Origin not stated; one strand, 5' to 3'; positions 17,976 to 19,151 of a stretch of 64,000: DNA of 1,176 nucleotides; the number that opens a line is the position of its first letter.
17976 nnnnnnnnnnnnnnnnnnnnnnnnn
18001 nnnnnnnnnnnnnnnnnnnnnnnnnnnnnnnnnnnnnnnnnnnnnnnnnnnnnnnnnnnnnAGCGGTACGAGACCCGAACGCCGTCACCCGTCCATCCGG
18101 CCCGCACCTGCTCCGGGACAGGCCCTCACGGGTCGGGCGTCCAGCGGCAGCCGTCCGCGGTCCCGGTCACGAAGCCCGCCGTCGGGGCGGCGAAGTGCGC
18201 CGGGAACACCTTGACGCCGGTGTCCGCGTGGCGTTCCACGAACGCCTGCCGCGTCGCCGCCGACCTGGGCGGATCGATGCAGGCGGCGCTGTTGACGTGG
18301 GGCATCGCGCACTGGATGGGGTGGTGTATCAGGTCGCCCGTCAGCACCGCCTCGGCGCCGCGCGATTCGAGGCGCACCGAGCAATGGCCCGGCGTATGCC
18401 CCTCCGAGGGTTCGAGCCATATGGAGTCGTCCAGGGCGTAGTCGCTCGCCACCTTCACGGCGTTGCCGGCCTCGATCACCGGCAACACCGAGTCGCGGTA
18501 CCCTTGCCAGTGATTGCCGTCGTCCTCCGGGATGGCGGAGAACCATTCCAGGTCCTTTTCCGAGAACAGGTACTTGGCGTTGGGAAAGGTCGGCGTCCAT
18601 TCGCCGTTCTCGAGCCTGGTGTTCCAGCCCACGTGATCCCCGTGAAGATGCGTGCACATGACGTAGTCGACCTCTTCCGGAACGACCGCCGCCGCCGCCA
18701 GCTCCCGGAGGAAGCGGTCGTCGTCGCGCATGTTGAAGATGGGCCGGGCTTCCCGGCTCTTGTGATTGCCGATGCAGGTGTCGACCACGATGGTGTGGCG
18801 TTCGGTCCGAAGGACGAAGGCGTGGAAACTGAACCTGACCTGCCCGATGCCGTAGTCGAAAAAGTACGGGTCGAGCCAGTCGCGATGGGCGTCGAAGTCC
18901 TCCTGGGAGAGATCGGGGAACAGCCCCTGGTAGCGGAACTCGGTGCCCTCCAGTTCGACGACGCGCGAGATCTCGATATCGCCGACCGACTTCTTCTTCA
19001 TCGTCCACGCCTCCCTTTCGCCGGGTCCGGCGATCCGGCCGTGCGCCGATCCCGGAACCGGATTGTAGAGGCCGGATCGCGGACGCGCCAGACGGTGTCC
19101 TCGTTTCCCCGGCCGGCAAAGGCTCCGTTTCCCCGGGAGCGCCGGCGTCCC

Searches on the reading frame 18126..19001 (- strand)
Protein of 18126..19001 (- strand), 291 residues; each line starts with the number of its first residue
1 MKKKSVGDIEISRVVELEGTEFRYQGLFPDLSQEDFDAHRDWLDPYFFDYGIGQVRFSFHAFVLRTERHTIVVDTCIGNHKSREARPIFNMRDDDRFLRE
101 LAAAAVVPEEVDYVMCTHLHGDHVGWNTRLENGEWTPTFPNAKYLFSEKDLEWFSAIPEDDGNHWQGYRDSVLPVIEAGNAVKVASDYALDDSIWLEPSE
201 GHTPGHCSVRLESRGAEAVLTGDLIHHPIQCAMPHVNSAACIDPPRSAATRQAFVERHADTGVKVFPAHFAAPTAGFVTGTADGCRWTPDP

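Call 7: search_protein_families(library=pfam, proteins=[window:18126-19001:-], max_evalue=1)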
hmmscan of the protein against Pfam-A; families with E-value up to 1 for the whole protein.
window:18126-19001:- (291 aa): 2 families
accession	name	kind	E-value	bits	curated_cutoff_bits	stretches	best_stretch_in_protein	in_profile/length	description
PF00753.33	Lactamase_B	-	7.4e-19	68.9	22.7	1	61-269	8-196/196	Metallo-beta-lactamase superfamily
PF12706.13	Lactamase_B_2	-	0.015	15.3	27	1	70-131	2-52/200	Beta-lactamase superfamily domain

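Call 19: find_related_loci(query=window:18126-19001:-, collection=genome_contigs, flank=5000)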
Query window:18126-19001:- (291 aa) in genome_contigs; peptide patterns used: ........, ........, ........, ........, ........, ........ (x = any residue, [..] = any of these).
117 stretches matched a pattern; 90 encode a relative of the query (tblastn E <= 1e-3); the best 80 are kept; 80 distinct loci.
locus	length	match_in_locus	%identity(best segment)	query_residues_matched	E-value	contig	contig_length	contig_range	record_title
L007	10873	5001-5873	96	1-291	0e+0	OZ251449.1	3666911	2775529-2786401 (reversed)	MAG: Alphaproteobacteria bacterium isolate 02c84b84-2ec1-47c2-b806-535ae8168f41 genome assembly, chromosome: 1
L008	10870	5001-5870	95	1-290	0e+0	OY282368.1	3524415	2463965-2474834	MAG: uncultured Alphaproteobacteria bacterium isolate 22a88078-2868-43f5-a089-7a94dbfbad86 genome assembly, chromosome:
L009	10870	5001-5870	92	1-290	0e+0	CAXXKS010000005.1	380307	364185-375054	MAG: Alphaproteobacteria bacterium isolate 9bb74b87-2c64-497b-9104-8e9834e062e5 genome assembly, contig: contig_5, whole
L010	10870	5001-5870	91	1-290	0e+0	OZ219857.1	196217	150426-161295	MAG: Alphaproteobacteria bacterium isolate d3d0b66b-18c7-443e-bf48-04344bd14b82 genome assembly, chromosome: 2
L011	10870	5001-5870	84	1-290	1e-171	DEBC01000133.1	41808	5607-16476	MAG TPA_asm: Alphaproteobacteria bacterium UBA2966 UBA2966_contig_2154, whole genome shotgun sequence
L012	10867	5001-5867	68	1-290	1e-137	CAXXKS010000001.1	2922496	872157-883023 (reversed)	MAG: Alphaproteobacteria bacterium isolate 9bb74b87-2c64-497b-9104-8e9834e062e5 genome assembly, contig: contig_1, whole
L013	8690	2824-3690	65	1-290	5e-133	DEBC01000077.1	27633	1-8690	MAG TPA_asm: Alphaproteobacteria bacterium UBA2966 UBA2966_contig_14085, whole genome shotgun sequence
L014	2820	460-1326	66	1-290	8e-139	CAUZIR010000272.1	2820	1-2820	MAG: Dehalococcoidia bacterium isolate CB21_323.7 genome assembly, contig: Ga0302123_10035649, whole genome shotgun sequ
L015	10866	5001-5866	65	1-290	3e-110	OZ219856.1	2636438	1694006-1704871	MAG: Alphaproteobacteria bacterium isolate d3d0b66b-18c7-443e-bf48-04344bd14b82 genome assembly, chromosome: 1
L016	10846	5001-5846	49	1-284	7e-90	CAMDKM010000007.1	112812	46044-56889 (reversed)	MAG: Bordetella parapertussis isolate TH-08apr19-40 genome assembly, contig: TH-08apr19-C209, whole genome shotgun seque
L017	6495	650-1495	50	6-286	9e-90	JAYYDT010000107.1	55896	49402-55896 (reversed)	MAG: Pseudomonadota bacterium isolate XS_MAG44 XS_MAG44_0107, whole genome shotgun sequence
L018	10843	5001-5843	49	1-284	1e-88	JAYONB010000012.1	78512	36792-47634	MAG: Alphaproteobacteria bacterium isolate 139570_S171_metabat_bins_2.tsv.191 NODE_213_length_78512_cov_18.027212, whole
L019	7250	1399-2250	48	1-287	1e-86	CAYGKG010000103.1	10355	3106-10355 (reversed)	MAG TPA_asm: uncultured Alphaproteobacteria bacterium isolate ERP117304_co1_208 genome assembly, contig: NODE_5916_lengt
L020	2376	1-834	49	7-287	5e-88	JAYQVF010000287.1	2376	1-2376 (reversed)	MAG: Alphaproteobacteria bacterium isolate SD9011_COM_concoct_bins.tsv.064 NODE_25999_length_2376_cov_7.369237, whole ge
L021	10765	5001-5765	51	28-284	9e-85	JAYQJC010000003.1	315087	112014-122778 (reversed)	MAG: Alphaproteobacteria bacterium isolate SD4487_NP_metabat_bins_2.tsv.493 contig_13766_pilon, whole genome shotgun seq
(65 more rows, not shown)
